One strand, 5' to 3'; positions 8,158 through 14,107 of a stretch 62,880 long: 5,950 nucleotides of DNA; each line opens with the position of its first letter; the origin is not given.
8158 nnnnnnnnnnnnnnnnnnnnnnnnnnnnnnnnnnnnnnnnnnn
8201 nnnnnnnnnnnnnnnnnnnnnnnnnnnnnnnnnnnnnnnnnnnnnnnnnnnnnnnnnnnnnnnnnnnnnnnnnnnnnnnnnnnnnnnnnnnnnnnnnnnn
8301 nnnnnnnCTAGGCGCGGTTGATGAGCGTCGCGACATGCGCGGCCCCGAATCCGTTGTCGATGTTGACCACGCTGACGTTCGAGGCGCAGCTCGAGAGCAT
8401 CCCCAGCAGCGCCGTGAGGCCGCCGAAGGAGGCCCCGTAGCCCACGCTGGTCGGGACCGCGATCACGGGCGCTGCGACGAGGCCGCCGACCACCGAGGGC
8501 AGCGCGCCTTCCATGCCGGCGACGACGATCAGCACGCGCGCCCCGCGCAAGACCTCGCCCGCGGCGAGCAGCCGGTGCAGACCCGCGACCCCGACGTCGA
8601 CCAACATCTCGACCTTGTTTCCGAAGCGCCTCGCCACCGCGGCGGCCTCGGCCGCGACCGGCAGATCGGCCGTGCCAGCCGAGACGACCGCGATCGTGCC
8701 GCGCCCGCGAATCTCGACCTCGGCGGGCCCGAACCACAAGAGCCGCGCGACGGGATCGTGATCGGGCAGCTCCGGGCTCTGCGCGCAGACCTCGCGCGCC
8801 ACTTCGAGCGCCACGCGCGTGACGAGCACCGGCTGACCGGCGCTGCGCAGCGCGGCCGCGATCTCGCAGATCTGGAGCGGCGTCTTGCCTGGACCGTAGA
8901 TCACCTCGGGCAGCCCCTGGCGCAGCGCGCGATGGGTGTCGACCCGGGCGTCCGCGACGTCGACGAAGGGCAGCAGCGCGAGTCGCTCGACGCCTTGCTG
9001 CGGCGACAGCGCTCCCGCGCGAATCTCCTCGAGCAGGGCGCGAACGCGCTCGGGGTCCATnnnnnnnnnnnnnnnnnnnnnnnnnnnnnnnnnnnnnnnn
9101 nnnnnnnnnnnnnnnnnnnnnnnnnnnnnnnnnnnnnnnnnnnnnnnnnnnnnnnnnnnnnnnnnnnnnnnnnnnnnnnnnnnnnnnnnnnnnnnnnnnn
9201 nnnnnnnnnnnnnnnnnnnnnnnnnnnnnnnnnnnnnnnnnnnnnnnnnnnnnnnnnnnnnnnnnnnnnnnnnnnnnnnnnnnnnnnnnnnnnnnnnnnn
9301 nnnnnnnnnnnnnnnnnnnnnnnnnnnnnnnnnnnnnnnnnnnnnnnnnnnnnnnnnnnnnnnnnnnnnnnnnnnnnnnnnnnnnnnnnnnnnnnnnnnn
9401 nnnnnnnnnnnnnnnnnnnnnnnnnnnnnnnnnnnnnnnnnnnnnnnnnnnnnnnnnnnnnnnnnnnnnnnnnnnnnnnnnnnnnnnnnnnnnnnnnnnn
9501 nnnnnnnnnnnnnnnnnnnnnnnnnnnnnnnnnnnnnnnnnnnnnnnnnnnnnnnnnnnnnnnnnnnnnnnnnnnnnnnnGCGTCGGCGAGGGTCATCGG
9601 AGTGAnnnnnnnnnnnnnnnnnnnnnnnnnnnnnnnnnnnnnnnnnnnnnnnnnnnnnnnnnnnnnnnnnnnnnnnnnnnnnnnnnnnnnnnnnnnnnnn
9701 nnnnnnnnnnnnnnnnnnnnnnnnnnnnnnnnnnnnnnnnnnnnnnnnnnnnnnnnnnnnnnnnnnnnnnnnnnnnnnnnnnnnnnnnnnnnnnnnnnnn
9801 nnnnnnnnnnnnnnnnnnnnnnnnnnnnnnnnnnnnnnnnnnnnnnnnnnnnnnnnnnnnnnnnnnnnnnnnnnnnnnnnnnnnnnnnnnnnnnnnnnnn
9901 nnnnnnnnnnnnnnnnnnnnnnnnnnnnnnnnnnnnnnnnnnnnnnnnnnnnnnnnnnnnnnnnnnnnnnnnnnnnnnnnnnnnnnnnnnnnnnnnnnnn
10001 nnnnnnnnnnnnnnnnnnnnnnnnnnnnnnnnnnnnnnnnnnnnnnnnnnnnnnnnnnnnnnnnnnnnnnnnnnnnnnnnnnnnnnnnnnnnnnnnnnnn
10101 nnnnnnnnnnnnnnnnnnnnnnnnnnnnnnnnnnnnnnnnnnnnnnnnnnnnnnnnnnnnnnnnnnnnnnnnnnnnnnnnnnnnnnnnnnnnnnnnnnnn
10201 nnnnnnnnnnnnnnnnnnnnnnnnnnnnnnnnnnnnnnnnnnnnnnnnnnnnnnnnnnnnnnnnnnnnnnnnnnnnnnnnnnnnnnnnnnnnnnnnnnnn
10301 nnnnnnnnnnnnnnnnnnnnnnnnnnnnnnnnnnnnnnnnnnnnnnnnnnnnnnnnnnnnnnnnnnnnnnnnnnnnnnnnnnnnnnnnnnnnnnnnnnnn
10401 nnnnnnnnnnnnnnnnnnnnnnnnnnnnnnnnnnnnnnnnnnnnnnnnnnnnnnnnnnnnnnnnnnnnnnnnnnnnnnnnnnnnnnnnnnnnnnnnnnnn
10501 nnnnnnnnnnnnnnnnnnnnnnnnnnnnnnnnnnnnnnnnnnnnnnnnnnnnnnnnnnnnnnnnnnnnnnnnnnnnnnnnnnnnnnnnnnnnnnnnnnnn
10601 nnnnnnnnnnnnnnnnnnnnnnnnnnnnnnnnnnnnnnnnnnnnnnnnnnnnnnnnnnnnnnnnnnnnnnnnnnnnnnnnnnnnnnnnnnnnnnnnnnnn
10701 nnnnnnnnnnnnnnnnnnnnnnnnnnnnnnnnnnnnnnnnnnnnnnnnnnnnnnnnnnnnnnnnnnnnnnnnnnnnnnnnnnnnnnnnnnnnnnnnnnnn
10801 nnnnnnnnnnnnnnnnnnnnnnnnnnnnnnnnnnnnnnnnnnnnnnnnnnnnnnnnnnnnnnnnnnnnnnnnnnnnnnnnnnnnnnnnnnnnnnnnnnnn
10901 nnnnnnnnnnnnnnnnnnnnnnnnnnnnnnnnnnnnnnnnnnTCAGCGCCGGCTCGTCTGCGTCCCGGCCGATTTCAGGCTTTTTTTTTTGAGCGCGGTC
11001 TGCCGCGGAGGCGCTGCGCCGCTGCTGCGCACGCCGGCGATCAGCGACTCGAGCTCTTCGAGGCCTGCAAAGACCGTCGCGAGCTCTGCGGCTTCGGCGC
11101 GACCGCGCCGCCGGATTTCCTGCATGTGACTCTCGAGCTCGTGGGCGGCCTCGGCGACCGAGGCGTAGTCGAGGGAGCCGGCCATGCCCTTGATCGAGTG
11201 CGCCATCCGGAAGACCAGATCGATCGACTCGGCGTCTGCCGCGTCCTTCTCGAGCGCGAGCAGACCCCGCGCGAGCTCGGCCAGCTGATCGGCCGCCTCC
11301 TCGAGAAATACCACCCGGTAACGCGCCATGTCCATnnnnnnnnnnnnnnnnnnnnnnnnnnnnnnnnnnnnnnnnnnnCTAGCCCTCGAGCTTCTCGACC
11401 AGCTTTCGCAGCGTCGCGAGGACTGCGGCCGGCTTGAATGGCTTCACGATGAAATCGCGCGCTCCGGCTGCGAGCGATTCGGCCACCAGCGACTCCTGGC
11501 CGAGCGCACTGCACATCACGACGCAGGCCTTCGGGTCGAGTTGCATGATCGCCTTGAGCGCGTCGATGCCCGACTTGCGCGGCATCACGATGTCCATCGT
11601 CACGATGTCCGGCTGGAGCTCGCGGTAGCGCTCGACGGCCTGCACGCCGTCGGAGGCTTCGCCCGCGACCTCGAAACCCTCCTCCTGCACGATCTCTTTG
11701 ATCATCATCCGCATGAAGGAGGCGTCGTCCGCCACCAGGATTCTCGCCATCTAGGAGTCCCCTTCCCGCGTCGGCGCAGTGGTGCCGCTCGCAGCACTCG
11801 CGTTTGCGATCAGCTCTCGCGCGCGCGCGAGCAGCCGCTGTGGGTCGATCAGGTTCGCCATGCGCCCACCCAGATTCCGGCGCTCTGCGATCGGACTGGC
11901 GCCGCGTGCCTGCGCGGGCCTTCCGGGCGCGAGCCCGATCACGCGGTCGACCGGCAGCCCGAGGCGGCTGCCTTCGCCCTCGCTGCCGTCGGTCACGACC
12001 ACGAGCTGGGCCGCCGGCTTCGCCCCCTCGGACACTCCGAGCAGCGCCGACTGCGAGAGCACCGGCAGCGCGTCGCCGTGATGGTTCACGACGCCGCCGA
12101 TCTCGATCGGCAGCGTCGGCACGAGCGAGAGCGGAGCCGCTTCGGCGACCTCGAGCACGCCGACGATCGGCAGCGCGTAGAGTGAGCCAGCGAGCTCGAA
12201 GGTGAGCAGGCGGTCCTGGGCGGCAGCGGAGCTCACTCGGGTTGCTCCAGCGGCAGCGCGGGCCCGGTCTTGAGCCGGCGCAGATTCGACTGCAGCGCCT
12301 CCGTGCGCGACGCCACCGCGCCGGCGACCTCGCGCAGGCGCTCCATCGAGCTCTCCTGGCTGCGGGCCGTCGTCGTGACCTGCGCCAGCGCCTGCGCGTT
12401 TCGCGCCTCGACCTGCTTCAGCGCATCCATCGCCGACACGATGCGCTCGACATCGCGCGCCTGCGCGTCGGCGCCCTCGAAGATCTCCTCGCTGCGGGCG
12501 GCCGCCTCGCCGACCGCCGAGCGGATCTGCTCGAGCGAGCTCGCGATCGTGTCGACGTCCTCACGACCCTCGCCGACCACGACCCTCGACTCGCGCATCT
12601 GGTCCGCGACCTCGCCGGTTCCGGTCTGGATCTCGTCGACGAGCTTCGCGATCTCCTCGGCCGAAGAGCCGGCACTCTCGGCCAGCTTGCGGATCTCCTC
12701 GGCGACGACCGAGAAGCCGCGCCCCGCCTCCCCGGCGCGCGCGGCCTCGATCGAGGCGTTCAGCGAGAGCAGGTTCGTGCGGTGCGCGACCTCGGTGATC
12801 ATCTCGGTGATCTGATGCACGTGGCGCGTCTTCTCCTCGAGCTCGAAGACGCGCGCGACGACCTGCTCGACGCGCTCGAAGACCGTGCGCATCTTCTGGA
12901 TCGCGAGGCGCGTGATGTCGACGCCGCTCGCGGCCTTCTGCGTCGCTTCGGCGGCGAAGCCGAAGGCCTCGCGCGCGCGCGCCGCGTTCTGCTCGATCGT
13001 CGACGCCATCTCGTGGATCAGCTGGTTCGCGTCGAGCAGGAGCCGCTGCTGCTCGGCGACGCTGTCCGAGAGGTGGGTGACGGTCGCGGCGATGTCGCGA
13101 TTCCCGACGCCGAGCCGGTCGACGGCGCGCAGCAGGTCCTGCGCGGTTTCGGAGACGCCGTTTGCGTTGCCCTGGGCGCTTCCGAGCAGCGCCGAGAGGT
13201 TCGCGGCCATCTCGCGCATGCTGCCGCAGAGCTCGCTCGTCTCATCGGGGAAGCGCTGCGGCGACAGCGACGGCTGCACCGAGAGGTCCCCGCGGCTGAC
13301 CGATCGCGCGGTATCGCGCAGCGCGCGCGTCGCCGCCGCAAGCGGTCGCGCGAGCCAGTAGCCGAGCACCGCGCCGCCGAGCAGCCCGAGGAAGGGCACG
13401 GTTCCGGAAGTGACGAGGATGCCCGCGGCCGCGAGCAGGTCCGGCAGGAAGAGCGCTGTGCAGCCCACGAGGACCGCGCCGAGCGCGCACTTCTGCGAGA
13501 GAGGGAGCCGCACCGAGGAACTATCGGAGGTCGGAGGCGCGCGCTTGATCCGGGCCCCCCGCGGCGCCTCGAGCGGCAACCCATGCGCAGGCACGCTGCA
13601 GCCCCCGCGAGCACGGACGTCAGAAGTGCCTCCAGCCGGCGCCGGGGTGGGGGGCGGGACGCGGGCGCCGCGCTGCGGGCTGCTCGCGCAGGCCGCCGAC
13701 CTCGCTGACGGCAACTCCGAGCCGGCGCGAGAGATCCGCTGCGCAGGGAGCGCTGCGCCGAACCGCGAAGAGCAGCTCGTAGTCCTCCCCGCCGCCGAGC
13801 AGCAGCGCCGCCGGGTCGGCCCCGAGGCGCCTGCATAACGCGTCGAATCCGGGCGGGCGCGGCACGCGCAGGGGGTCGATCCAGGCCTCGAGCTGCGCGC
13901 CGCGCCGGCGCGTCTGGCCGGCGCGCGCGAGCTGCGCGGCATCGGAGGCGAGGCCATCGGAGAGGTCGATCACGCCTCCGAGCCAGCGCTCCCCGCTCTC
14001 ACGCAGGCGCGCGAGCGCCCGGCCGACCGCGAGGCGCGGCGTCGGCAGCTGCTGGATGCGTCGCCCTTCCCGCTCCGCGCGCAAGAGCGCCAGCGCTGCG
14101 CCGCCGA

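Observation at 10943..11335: cheA split at an A10 tract in the Hpt linker: possible programmed slippage giving free Hpt plus full-length kinase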

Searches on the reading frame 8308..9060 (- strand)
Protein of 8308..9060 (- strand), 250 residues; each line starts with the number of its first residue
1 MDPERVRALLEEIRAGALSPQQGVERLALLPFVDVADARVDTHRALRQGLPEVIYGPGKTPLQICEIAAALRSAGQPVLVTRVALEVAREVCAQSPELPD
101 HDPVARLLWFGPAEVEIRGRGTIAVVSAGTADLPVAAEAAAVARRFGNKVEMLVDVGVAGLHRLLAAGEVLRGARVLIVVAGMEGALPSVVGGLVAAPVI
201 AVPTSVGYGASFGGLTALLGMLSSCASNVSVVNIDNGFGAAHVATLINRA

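Call 35: search_protein_families(library=pfam, proteins=[window:8308-9060:-])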
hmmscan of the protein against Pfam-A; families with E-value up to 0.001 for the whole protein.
window:8308-9060:- (250 aa): 1 family
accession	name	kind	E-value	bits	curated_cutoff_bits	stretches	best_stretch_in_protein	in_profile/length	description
PF00731.26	AIRC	-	3.6e-12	46.5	30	1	123-247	2-126/148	AIR carboxylase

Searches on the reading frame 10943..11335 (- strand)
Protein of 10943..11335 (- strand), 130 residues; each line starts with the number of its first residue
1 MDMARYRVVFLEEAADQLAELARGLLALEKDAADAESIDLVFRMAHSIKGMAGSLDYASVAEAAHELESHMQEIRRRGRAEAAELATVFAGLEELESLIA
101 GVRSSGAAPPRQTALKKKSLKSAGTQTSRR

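Call 19: find_encoding_contigs(protein=window:10943-11335:-, flank=3000, max_places=10)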
Protein window:10943-11335:- (130 aa): no gene with exactly this product is on record in the collection.
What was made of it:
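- Tried and rejected: An exact-sequence look-up of the 130-aa ORF found nothing on record (call 19).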

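Call 46: find_homologous_proteins(query=window:10943-11335:-, max_evalue=0.00001)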
Query window:10943-11335:- (130 aa): 317 proteins with E <= 0.00001 among 642 candidates; the best 120 are listed.
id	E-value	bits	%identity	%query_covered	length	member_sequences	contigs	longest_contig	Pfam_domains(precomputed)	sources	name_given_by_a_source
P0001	1.2e-62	227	94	95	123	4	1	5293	PF01627.29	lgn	-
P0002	1.7e-47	178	73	93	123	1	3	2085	PF01627.29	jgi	jgi:two-component system chemotaxis sensor kinase CheA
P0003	2.6e-45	171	70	95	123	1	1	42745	PF01627.29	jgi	jgi:two-component system chemotaxis sensor kinase CheA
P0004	1.4e-34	137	62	90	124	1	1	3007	PF01627.29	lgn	-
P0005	3.2e-34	136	61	88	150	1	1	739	PF01627.29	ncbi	-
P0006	1.3e-33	134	61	88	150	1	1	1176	PF01627.29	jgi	jgi:two-component system chemotaxis sensor kinase CheA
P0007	1.9e-33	133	64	85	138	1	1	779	PF01627.29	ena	-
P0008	2.0e-33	133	62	85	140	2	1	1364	PF01627.29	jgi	-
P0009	2.2e-33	133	59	88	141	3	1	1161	PF01627.29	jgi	-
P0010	2.9e-33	133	60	88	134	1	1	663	PF01627.29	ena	-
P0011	3.4e-33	132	59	88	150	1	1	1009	PF01627.29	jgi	-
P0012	3.5e-33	132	63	82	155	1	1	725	PF01627.29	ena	-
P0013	5.3e-33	132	61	88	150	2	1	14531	PF01627.29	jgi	-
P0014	5.7e-33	132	60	88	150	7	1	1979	PF01627.29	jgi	jgi:two-component system chemotaxis sensor kinase CheA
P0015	5.8e-33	132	59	88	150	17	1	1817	PF01627.29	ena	-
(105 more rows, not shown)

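Call 48: find_encoding_contigs(protein=P0001, flank=3000, max_places=6)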
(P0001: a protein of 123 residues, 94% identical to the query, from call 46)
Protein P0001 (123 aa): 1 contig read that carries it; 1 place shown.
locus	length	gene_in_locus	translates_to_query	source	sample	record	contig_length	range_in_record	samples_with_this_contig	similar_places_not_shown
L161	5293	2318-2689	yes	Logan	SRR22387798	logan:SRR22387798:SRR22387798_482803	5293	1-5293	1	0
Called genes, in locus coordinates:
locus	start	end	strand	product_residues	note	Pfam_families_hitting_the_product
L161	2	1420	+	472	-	?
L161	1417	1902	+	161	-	PF01584:CheW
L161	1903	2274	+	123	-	PF00072:Response_reg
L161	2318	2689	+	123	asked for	PF01627:Hpt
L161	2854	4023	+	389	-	PF02895:H-kinase_dim (weak), PF02518:HATPase_c, PF01584:CheW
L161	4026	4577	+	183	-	-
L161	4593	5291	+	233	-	?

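Call 51: find_encoding_contigs(protein=P0002, flank=1500, max_places=6)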
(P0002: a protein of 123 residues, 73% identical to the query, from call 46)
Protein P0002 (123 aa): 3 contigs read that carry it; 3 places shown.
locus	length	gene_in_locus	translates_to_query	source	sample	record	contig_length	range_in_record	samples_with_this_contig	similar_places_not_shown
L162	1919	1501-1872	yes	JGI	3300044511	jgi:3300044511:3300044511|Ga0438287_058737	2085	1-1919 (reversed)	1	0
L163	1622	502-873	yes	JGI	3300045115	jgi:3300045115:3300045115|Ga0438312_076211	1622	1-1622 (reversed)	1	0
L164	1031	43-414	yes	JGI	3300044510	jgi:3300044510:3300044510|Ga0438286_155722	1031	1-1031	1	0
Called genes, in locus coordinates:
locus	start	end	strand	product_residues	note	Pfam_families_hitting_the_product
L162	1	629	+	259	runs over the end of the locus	PF00015:MCPsignal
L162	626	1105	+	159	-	PF01584:CheW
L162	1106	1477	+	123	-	PF00072:Response_reg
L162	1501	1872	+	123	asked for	PF01627:Hpt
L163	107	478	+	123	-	PF00072:Response_reg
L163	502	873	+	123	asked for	PF01627:Hpt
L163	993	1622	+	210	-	?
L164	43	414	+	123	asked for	PF01627:Hpt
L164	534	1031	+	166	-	?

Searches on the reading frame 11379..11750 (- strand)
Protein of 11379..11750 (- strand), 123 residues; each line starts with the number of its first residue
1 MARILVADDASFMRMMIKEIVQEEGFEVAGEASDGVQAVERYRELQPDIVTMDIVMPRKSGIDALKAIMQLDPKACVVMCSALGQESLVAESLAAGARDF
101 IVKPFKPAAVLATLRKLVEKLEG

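Call 35: search_protein_families(library=pfam, proteins=[window:11379-11750:-])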
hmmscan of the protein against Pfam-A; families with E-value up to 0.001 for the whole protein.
window:11379-11750:- (123 aa): 1 family
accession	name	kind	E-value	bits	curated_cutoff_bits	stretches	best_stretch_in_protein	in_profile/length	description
PF00072.30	Response_reg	-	5.3e-28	97.9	30.2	1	4-114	1-110/111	Response regulator receiver domain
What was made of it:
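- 11379..11750 (-): cheY (receiver domain), immediately upstream in the same operon. Call 35.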

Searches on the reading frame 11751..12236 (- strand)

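Call 35: search_protein_families(library=pfam, proteins=[window:11751-12236:-])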
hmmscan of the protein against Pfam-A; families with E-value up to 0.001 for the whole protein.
window:11751-12236:- (161 aa): 1 family
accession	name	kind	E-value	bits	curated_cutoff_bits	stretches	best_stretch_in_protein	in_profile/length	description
PF01584.24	CheW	-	3e-17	63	23.5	1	10-138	2-136/138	CheW-like domain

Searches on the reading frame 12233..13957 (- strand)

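Call 35: search_protein_families(library=pfam, proteins=[window:12233-13957:-])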
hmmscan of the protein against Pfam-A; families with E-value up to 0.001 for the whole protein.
window:12233-13957:- (574 aa): 2 families
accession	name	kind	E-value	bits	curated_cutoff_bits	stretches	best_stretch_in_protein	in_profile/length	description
PF00015.26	MCPsignal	-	2.1e-35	122.5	34.6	1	356-516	11-171/172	Methyl-accepting chemotaxis protein (MCP) signalling domain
PF00672.30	HAMP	-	6e-06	26.9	25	1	201-255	1-52/53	HAMP domain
